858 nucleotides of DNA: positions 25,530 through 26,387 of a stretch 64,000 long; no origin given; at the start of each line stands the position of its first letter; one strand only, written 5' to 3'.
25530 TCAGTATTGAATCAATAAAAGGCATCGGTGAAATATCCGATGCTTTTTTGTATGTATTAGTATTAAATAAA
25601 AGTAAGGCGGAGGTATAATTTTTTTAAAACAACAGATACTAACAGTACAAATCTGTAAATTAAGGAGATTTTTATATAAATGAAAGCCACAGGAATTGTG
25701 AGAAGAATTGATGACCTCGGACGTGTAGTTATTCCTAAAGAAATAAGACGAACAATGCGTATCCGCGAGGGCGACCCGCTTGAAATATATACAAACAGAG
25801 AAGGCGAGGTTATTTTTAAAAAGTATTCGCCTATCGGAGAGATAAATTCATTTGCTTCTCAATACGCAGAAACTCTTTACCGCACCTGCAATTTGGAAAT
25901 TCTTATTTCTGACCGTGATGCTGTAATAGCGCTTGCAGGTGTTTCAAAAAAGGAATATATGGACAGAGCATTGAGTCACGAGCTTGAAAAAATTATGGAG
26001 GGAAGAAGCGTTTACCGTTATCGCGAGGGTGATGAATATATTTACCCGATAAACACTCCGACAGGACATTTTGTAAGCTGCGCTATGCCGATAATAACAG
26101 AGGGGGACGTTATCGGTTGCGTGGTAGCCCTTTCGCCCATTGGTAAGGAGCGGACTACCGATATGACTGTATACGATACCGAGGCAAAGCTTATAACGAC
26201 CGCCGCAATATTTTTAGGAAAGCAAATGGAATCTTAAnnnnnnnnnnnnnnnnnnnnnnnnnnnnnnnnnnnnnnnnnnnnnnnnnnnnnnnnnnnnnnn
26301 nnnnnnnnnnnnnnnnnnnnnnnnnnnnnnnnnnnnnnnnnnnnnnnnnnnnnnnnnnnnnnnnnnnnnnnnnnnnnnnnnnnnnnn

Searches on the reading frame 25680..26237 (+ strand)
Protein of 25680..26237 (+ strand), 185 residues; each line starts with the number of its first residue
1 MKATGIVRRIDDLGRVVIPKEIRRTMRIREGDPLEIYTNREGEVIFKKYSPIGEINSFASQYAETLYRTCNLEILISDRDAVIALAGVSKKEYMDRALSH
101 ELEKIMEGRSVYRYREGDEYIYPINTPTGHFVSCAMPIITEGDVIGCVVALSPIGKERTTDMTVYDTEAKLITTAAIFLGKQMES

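Call 3: search_protein_families(library=pfam, proteins=[window:25680-26237:+], max_evalue=1)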
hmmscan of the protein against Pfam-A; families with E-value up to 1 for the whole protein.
window:25680-26237:+ (185 aa): 4 families
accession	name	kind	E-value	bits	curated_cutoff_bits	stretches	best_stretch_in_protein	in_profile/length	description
PF15714.11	SpoVT_C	-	2.3e-36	125.1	27.5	1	54-184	1-128/128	Stage V sporulation protein T C-terminal, transcription factor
PF04014.23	MazE_antitoxin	-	1.2e-10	41.7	24.7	1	7-50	1-44/48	Antidote-toxin recognition MazE, bacterial antitoxin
PF04085.20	MreC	-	0.04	14.1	28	0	124-153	15-44/147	Rod shape-determining protein MreC, barrel core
PF01590.32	GAF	-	0.23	12.4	22.4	1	133-179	90-129/133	GAF domain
